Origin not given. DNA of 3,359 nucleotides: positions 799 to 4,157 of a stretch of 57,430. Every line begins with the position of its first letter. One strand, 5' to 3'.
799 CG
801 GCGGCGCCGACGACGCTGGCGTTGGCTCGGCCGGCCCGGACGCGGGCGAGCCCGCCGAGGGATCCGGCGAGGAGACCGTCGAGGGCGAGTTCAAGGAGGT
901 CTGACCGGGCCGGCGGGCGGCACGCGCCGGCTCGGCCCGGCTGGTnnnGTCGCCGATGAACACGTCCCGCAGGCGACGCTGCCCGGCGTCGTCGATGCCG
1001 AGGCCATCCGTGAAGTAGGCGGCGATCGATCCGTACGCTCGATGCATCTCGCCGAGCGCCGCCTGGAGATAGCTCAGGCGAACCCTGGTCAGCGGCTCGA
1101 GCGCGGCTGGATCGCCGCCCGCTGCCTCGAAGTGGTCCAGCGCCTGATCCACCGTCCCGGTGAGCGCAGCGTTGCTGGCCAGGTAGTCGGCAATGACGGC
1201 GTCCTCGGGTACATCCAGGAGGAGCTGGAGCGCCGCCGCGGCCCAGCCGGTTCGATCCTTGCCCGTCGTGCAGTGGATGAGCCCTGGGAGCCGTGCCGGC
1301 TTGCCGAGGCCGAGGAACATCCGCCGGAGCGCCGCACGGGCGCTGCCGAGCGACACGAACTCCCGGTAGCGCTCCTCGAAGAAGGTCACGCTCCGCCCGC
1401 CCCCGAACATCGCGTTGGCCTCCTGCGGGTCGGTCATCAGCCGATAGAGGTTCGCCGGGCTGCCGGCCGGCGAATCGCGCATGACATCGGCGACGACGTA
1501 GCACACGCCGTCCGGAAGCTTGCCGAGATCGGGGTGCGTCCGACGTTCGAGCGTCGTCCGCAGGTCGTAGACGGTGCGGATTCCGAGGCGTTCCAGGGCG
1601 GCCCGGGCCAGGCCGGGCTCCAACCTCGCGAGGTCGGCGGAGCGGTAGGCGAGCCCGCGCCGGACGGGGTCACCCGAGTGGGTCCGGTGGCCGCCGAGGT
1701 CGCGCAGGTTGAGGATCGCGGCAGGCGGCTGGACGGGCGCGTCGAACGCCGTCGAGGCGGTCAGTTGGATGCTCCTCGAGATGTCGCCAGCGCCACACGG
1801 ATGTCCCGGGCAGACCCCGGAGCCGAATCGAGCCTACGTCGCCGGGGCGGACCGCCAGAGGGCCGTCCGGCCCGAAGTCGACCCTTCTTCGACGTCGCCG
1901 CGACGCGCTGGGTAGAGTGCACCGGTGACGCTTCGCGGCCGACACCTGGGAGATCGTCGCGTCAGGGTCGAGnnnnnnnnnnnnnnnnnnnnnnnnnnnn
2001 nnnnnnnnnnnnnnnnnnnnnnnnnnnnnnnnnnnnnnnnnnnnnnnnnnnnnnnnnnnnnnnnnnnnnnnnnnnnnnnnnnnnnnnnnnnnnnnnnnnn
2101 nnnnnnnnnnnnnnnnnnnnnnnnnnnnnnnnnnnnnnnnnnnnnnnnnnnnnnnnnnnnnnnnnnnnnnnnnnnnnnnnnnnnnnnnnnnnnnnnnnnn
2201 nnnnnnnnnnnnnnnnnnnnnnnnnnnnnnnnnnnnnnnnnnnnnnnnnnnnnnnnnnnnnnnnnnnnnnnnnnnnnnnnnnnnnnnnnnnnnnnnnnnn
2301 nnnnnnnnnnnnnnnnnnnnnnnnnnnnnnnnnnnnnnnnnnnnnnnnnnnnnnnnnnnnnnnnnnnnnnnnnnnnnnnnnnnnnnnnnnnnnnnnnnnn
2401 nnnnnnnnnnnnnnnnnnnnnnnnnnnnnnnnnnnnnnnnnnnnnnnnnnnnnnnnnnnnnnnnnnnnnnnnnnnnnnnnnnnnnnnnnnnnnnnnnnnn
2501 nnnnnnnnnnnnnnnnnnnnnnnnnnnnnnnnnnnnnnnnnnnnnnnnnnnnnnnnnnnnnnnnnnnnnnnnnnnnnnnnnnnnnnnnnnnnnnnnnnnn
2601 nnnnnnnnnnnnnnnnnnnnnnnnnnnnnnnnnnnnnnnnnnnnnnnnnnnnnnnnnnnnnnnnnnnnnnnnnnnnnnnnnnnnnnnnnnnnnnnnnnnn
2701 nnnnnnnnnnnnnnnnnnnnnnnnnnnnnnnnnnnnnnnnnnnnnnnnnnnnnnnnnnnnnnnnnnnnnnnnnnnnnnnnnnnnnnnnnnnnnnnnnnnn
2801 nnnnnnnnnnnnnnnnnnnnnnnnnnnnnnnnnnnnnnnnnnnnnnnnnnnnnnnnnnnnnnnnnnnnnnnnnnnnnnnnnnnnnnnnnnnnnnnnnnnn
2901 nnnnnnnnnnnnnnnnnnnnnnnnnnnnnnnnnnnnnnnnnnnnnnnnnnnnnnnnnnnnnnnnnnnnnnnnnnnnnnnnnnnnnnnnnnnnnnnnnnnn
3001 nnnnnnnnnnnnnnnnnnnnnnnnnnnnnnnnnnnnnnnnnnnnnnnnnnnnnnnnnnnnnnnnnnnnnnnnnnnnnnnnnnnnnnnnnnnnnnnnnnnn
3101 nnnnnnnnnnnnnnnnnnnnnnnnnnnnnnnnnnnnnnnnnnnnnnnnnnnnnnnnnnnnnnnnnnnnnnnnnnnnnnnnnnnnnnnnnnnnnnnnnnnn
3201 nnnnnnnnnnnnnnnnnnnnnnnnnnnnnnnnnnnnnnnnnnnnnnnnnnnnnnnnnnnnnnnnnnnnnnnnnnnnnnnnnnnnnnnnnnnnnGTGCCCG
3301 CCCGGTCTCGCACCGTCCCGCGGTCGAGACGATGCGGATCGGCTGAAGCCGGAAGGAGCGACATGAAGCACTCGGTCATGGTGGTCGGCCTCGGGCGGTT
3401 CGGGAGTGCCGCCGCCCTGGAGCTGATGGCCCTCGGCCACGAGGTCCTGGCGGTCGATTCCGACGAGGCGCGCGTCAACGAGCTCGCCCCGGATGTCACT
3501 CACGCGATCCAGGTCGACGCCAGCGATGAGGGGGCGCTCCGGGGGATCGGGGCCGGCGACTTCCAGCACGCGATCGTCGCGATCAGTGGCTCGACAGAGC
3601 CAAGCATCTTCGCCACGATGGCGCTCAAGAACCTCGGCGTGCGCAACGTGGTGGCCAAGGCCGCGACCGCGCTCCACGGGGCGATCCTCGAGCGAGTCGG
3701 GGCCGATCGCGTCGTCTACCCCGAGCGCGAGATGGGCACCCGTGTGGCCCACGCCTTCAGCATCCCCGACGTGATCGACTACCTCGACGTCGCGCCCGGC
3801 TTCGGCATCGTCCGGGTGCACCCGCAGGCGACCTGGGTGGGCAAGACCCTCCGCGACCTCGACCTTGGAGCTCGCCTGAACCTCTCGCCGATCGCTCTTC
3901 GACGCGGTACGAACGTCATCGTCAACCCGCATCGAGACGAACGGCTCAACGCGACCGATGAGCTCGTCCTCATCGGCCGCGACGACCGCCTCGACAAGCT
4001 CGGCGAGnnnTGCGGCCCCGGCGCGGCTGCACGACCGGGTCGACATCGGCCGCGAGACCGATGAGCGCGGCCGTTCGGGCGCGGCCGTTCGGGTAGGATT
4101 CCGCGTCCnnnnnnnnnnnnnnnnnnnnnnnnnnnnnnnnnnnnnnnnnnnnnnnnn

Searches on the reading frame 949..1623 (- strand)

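Call 68: search_protein_families(library=pfam, proteins=[window:949-1623:-], max_evalue=0.01)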
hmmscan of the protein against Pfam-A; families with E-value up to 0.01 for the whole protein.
window:949-1623:- (225 aa): 1 family
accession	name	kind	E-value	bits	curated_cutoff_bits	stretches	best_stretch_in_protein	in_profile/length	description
PF13350.11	Y_phosphatase3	-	9.3e-45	153.9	22.2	1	8-222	43-238/240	Tyrosine phosphatase family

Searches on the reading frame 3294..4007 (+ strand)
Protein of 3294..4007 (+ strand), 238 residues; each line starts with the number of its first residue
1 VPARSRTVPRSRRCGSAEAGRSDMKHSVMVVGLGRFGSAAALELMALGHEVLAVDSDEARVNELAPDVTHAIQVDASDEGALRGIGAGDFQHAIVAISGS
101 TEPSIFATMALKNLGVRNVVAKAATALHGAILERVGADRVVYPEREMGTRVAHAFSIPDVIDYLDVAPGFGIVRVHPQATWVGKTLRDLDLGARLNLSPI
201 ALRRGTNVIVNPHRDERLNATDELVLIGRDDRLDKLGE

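Call 68: search_protein_families(library=pfam, proteins=[window:3294-4007:+], max_evalue=0.01)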
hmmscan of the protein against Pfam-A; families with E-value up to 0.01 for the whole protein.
window:3294-4007:+ (238 aa): 9 families
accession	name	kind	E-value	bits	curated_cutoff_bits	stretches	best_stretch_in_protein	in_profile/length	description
PF02254.24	TrkA_N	-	5.8e-26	91.5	23.8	1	28-143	1-116/116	TrkA-N domain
PF02080.26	TrkA_C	-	2.5e-12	46.9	27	1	173-236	4-66/71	TrkA-C domain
PF03807.23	F420_oxidored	-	9e-05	23.4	21.6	1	28-76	2-53/94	NADP oxidoreductase coenzyme F420-dependent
PF03721.20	UDPG_MGDP_dh_N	-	0.00012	22.2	27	1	28-70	3-45/187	UDP-glucose/GDP-mannose dehydrogenase family, NAD binding domain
PF01370.27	Epimerase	-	0.00085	19.2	20.9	1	29-123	2-95/240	NAD dependent epimerase/dehydratase family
PF01262.27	AlaDh_PNT_C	-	0.0017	18.3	23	1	27-125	30-130/214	Alanine dehydrogenase/PNT, C-terminal domain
PF00107.32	ADH_zinc_N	-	0.0022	18.4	31.8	0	105-155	4-54/129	Zinc-binding dehydrogenase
PF03446.21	NAD_binding_2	-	0.0025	18.3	21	1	28-77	2-48/161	NAD binding domain of 6-phosphogluconate dehydrogenase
PF02826.25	2-Hacid_dh_C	-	0.0058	16.5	25.1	0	20-62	31-73/178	D-isomer specific 2-hydroxyacid dehydrogenase, NAD binding domain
